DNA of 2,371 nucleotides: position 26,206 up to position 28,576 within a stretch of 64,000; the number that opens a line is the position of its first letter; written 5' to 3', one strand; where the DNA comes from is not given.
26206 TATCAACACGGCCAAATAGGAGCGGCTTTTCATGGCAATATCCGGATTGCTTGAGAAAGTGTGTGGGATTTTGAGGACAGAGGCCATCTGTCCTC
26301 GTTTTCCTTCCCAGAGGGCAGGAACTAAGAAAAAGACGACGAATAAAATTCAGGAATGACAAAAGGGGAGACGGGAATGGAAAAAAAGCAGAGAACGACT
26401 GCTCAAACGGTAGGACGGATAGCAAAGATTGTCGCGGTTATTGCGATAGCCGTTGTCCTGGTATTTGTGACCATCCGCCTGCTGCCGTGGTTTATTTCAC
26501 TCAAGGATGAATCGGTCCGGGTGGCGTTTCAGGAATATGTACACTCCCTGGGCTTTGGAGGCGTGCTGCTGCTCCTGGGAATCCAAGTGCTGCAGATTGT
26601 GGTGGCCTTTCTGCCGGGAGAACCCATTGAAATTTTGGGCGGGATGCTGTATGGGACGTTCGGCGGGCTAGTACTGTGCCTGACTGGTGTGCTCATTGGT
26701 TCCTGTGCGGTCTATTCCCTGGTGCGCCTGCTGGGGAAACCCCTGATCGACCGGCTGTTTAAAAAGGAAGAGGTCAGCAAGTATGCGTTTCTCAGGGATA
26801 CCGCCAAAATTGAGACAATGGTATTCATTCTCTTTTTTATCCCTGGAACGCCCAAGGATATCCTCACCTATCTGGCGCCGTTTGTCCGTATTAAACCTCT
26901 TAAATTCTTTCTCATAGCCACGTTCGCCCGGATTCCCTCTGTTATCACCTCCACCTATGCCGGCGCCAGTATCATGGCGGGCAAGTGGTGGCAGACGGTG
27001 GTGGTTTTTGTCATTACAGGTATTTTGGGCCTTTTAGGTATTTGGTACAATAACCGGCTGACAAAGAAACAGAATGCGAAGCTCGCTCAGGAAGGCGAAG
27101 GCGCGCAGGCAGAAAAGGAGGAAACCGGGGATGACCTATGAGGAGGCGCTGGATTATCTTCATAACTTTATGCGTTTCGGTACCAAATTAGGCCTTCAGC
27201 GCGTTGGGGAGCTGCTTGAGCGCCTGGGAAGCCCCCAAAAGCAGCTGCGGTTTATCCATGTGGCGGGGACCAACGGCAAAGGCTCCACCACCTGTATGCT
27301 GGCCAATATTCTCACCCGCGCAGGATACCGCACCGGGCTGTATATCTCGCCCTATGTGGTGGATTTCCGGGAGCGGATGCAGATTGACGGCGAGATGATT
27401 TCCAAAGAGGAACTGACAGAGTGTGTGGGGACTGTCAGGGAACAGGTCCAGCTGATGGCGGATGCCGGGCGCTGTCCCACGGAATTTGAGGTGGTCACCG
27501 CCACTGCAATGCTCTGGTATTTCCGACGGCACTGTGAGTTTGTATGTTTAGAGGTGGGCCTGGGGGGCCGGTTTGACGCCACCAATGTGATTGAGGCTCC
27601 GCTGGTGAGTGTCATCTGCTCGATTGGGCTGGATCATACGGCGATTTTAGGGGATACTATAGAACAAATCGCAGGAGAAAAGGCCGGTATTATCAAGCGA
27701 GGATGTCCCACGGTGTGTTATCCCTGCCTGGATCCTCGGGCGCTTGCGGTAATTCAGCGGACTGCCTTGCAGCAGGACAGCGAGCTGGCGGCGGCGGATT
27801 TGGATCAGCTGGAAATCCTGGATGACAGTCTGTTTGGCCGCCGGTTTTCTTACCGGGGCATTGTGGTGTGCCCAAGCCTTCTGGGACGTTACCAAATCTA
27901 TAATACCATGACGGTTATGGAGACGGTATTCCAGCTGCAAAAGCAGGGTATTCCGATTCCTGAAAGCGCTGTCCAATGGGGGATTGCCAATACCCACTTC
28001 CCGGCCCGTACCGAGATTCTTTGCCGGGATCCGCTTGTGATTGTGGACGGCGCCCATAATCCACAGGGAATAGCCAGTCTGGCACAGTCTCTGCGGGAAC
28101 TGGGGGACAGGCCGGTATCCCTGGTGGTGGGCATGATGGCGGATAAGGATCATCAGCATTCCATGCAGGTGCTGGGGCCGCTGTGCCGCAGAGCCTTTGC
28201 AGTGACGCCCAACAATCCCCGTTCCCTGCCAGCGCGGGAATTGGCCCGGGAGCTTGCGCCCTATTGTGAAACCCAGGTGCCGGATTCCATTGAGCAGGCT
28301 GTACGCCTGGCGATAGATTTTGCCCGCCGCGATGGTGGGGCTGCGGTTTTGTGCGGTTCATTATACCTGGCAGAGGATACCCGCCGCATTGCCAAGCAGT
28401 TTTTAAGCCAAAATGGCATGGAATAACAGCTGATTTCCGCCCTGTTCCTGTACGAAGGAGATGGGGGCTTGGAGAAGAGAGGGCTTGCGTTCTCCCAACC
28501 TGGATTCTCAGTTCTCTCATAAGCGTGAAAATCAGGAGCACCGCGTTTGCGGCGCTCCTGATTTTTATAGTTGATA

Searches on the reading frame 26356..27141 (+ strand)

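Call 7: search_protein_families(library=pfam, proteins=[window:26356-27141:+])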
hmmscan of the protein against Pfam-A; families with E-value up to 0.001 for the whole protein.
window:26356-27141:+ (261 aa): 2 families
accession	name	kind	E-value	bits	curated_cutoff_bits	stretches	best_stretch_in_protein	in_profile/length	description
PF09335.16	VTT_dom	-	2.3e-19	70.5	33.9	1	86-204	1-122/123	VTT domain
PF19297.4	QcrA_N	-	0.00013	21.9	27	1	10-89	47-125/222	QcrA subunit N-terminal region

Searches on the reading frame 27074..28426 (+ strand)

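Call 7: search_protein_families(library=pfam, proteins=[window:27074-28426:+])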
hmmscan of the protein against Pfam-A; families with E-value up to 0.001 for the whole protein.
window:27074-28426:+ (450 aa): 2 families
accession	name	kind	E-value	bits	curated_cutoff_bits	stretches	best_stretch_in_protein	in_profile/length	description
PF02875.26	Mur_ligase_C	-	1.3e-18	68.5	28.4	1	312-429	2-126/127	Mur ligase, glutamate ligase domain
PF08245.18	Mur_ligase_M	-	2.9e-09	37.6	24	1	63-282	1-197/200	Mur ligase middle domain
